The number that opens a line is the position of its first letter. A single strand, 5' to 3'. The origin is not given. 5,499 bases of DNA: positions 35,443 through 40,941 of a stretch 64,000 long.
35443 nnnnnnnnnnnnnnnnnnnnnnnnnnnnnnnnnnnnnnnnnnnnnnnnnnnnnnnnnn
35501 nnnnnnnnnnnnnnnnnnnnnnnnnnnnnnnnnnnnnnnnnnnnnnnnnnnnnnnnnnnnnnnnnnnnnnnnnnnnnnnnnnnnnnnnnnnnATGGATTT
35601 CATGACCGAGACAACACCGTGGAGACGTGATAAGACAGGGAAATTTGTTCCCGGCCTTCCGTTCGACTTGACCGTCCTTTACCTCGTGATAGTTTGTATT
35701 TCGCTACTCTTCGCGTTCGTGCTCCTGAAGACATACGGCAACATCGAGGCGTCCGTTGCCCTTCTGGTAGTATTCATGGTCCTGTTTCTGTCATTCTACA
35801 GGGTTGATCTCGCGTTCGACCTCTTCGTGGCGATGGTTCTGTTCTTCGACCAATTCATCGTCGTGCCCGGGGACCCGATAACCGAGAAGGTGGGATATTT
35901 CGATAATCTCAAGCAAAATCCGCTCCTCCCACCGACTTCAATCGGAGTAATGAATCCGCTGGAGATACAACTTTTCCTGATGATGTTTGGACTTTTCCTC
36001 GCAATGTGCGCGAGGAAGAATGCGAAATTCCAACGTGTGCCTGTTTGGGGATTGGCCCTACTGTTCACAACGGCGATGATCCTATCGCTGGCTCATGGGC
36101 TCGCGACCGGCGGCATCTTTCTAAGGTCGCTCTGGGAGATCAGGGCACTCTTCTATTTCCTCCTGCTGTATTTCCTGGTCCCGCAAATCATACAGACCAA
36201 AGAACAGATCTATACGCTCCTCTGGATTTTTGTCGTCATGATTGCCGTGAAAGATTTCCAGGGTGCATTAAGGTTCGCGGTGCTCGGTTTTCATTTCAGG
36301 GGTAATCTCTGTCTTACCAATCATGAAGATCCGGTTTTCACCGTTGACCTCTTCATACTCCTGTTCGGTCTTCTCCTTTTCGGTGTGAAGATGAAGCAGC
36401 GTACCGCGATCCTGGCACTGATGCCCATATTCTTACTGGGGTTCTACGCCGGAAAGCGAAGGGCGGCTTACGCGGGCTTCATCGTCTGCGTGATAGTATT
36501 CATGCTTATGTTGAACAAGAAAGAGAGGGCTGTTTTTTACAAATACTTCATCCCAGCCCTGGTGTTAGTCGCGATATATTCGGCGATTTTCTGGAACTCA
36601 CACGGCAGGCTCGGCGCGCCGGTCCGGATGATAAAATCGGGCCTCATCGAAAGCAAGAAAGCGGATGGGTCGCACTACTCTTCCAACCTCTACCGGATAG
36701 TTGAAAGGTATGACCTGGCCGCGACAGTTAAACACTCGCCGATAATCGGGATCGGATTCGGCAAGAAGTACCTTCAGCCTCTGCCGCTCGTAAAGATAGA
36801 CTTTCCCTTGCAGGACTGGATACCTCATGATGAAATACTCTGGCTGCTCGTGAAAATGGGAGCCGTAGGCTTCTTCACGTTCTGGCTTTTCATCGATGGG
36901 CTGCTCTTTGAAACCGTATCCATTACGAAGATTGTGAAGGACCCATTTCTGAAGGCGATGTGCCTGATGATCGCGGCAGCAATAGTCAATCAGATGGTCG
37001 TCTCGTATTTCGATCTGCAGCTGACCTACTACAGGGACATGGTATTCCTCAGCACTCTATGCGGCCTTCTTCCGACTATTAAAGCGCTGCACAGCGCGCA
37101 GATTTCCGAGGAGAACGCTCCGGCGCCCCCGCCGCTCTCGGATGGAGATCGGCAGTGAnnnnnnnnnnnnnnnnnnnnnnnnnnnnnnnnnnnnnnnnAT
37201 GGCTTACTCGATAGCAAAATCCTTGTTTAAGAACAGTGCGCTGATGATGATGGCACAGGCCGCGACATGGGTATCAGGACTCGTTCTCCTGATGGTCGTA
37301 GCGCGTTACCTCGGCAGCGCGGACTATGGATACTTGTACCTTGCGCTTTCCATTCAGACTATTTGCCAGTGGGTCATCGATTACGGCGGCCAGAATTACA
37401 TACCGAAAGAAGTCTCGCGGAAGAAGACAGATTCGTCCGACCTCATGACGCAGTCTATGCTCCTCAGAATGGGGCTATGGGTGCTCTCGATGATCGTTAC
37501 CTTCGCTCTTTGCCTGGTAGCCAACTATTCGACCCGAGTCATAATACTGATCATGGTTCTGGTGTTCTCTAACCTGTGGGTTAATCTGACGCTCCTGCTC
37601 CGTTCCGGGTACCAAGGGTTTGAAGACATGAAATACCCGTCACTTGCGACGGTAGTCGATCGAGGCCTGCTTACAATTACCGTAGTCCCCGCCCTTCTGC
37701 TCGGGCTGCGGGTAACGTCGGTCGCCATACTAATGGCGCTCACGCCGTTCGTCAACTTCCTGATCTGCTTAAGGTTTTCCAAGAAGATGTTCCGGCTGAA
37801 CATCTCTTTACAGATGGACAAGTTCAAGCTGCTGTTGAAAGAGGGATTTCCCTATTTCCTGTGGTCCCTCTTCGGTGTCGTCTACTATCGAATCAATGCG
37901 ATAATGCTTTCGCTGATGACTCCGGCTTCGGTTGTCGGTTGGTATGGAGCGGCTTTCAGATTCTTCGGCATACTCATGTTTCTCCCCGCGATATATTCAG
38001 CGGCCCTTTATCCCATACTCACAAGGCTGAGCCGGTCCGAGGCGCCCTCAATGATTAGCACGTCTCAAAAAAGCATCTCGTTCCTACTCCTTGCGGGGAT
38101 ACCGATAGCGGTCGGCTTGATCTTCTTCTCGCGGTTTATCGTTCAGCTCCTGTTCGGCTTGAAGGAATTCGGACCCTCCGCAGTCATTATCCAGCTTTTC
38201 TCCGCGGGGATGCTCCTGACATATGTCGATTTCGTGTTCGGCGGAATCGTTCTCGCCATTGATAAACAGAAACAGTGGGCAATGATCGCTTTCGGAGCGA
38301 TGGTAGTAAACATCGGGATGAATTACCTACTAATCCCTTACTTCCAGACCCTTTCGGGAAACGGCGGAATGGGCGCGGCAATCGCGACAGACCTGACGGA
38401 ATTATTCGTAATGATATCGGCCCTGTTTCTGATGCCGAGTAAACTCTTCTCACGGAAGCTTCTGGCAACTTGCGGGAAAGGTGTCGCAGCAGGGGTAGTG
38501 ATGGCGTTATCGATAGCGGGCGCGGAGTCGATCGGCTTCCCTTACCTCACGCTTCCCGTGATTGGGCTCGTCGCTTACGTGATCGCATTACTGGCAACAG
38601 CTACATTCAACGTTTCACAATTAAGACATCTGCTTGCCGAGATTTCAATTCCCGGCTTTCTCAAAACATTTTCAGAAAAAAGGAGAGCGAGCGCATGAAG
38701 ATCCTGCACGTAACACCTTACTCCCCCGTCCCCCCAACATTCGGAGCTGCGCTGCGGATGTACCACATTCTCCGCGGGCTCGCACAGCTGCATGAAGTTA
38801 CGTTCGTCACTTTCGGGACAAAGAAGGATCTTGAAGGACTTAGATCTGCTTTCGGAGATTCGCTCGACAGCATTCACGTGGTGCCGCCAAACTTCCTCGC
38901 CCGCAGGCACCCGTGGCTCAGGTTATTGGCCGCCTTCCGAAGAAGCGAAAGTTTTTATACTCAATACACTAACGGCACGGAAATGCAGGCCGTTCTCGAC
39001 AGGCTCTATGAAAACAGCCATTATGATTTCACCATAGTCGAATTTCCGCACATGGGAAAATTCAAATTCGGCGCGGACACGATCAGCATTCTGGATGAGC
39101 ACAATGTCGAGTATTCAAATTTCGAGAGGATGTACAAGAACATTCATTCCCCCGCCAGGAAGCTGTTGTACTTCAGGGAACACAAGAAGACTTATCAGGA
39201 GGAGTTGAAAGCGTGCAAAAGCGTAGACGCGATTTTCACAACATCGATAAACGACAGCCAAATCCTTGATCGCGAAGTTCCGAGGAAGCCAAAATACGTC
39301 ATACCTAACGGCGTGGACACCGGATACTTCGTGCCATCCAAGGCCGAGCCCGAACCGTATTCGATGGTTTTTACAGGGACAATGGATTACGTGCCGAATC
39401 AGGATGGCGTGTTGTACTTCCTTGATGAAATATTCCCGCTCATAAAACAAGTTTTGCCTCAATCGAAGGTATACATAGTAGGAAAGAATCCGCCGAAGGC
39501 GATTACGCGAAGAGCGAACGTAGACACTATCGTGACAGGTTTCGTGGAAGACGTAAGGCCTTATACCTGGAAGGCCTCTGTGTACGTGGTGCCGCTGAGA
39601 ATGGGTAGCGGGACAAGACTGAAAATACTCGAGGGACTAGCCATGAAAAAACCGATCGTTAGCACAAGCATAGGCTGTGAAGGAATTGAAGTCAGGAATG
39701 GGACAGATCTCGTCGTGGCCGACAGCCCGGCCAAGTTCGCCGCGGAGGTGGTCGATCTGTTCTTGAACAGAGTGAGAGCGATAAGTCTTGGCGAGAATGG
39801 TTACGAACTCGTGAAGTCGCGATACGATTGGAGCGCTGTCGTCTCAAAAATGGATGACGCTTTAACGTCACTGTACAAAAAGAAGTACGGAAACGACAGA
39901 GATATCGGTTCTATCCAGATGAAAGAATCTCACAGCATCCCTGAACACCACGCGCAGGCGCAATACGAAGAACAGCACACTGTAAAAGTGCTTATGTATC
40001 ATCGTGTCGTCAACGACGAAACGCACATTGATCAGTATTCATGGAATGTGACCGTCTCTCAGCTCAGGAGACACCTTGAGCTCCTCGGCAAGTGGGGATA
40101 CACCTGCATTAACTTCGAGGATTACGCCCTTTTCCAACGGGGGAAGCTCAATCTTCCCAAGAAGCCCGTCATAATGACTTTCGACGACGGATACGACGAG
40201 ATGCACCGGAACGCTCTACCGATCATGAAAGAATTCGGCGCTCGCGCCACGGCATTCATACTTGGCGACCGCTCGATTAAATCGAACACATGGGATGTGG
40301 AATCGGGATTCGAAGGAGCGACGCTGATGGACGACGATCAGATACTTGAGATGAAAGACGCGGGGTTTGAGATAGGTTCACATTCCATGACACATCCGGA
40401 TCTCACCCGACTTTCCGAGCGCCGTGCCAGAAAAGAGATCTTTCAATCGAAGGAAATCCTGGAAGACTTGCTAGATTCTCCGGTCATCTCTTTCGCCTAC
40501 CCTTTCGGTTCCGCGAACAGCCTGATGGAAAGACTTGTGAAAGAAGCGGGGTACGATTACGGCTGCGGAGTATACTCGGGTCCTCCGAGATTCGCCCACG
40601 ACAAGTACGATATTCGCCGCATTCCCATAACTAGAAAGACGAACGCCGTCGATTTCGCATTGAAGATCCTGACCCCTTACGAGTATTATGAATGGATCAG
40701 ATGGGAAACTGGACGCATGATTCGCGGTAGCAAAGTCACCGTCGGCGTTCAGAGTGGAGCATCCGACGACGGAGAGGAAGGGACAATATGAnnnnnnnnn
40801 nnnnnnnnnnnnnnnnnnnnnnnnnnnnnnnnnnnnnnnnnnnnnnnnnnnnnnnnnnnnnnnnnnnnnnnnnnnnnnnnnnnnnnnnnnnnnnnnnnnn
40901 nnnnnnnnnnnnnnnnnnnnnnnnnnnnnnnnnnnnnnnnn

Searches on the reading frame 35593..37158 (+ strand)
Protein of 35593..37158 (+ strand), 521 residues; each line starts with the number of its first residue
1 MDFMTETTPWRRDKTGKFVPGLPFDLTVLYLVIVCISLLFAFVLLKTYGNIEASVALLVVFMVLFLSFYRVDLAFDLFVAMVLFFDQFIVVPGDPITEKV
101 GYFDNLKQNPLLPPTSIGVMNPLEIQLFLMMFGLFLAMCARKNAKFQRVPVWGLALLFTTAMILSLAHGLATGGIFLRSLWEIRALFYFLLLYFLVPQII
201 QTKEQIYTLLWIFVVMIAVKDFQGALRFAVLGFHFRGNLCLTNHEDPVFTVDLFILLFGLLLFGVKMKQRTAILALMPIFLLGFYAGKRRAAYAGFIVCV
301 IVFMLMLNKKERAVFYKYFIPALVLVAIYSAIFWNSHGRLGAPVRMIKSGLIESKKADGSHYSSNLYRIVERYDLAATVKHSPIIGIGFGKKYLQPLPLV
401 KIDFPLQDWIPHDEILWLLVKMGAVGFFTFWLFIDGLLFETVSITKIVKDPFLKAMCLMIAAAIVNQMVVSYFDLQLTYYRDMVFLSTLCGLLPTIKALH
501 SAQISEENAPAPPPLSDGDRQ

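Call 7: search_protein_families(library=ncbifam, proteins=[window:35593-37158:+])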
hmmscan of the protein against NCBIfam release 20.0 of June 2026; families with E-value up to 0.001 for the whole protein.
window:35593-37158:+ (521 aa): 1 family
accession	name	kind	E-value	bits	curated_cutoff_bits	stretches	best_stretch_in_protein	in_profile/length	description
NF041870.1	Wzy_EPS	equivalog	6.3e-27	94.4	670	1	151-486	135-468/486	exopolysaccharide repeat unit polymerase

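Call 51: find_related_loci(query=window:35593-37158:+, collection=genome_contigs, flank=6000)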
Query window:35593-37158:+ (521 aa) in genome_contigs; peptide patterns used: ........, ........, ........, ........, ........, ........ (x = any residue, [..] = any of these).
65 stretches matched a pattern; 3 encode a relative of the query (tblastn E <= 1e-3); 3 distinct loci.
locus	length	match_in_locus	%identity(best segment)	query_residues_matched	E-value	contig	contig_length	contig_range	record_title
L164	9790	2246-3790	81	1-520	0e+0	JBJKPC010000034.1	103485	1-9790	MAG: Candidatus Kryptoniota bacterium isolate Bin_110 S1Ck127_3774685_flag_0_multi_19.9841_len_103485, whole genome shot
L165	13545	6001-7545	78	1-516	0e+0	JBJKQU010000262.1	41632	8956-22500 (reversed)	MAG: Candidatus Kryptoniota bacterium isolate Bin_42 S1Ck127_1087038_flag_0_multi_8.9786_len_41632, whole genome shotgun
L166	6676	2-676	93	297-521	2e-136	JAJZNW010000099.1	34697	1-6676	MAG: Bacteroidetes bacterium isolate MAS4.bin38 NODE_1109_length_34697_cov_4.748568, whole genome shotgun sequence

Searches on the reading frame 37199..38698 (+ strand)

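Call 7: search_protein_families(library=ncbifam, proteins=[window:37199-38698:+])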
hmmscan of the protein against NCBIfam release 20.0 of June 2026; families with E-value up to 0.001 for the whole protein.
window:37199-38698:+ (499 aa): 4 families
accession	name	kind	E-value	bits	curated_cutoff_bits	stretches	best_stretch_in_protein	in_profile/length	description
NF041871.1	Wzx_EPS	equivalog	8.3e-31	107.2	800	1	22-470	15-463/492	exopolysaccharide biosynthesis flippase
TIGR02900.1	spore_V_B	equivalog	9.2e-07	28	372.3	1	9-408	1-427/488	stage V sporulation protein B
NF052396.1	MATE_WgkD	equivalog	1.8e-05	23.9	510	1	284-418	77-213/428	tryglysin-associated MATE efflux transporter WgkD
TIGR01695.1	murJ_mviN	equivalog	4.8e-05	22.3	235.55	1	151-465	186-494/506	murein biosynthesis integral membrane protein MurJ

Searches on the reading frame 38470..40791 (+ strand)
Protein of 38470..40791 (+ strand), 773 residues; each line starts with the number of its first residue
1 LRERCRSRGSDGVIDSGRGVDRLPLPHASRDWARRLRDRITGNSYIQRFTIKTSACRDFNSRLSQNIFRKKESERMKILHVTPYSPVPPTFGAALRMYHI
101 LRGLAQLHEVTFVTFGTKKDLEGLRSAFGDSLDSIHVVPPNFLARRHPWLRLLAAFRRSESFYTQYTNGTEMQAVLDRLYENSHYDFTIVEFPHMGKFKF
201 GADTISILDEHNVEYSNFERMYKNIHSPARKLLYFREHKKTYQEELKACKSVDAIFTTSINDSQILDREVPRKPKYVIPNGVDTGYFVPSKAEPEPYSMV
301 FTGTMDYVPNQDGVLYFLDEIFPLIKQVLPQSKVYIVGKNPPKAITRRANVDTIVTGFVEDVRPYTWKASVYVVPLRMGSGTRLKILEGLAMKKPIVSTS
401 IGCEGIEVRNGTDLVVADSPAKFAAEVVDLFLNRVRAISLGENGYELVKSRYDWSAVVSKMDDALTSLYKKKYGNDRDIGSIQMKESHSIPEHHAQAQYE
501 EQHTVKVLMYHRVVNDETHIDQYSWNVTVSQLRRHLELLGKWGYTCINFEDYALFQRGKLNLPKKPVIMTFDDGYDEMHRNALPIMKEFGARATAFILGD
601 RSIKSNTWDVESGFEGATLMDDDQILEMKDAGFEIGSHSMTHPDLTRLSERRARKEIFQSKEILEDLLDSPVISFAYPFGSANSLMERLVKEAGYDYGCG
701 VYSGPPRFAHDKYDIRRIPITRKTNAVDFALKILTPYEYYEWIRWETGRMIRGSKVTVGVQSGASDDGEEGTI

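Call 7: search_protein_families(library=ncbifam, proteins=[window:38470-40791:+])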
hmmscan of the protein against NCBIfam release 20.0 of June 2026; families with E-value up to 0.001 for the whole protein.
window:38470-40791:+ (773 aa): 19 families
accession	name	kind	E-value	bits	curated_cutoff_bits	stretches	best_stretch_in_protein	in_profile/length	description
TIGR03087.1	stp1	hypoth_equivalog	1.5e-68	231.8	316.65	1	78-466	1-395/397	TIGR03087 family PEP-CTERM/XrtA system glycosyltransferase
TIGR03938.2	deacetyl_PgaB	equivalog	2.3e-24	85.6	321.9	1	504-640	2-143/621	poly-beta-1,6-N-acetyl-D-glucosamine N-deacetylase PgaB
NF011177.0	PRK14582.1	equivalog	8.3e-15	54.1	923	1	494-594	39-136/671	poly-beta-1,6-N-acetyl-D-glucosamine N-deacetylase PgaB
TIGR03933.1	PIA_icaB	equivalog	8.9e-12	45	248.35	1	519-722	29-231/245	intercellular adhesin biosynthesis polysaccharide N-deacetylase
TIGR02764.1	spore_ybaN_pdaB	equivalog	1.7e-11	44.3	237.4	1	564-696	5-122/191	polysaccharide deacetylase family sporulation protein PdaB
NF011176.0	PRK14581.1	equivalog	5.3e-11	41.4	1091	1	501-641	45-187/673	poly-beta-1,6-N-acetyl-D-glucosamine N-deacetylase PgaB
TIGR03006.1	pepcterm_polyde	equivalog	5.8e-09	35.5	276.2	1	625-719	66-159/272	XrtA system polysaccharide deacetylase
NF045821.1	PgAcgDacpgdA1_Bac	equivalog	1e-08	34.4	400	1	488-681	19-189/282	peptidoglycan-N-acetylglucosamine deacetylase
NF045820.1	PgAcgDacpgdA_Strep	equivalog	1.2e-08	34.2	800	1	551-680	254-368/463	peptidoglycan-N-acetylglucosamine deacetylase PgdA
TIGR02884.1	spore_pdaA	equivalog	2e-08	34.2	298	1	564-695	36-153/224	delta-lactam-biosynthetic de-N-acetylase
TIGR02873.1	spore_ylxY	hypoth_equivalog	2.6e-08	33.4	391.5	1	614-686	116-191/268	probable sporulation protein, polysaccharide deacetylase family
TIGR04243.1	nodulat_NodB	equivalog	2.7e-07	30.3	240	1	566-691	3-114/197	chitooligosaccharide deacetylase NodB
NF050820.1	PolSacchBiosHfsH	equivalog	3.3e-05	23.7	400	1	566-683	35-144/249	oligosaccharide deacetylase HfsH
TIGR03212.1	uraD_N-term-dom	equivalog_domain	8.1e-05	21.8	424.6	1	581-730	65-215/297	allantoinase PuuE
TIGR04063.1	stp3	hypoth_equivalog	8.2e-05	21.6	442.05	1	243-464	149-391/397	TIGR04063 family PEP-CTERM/XrtA system glycosyltransferase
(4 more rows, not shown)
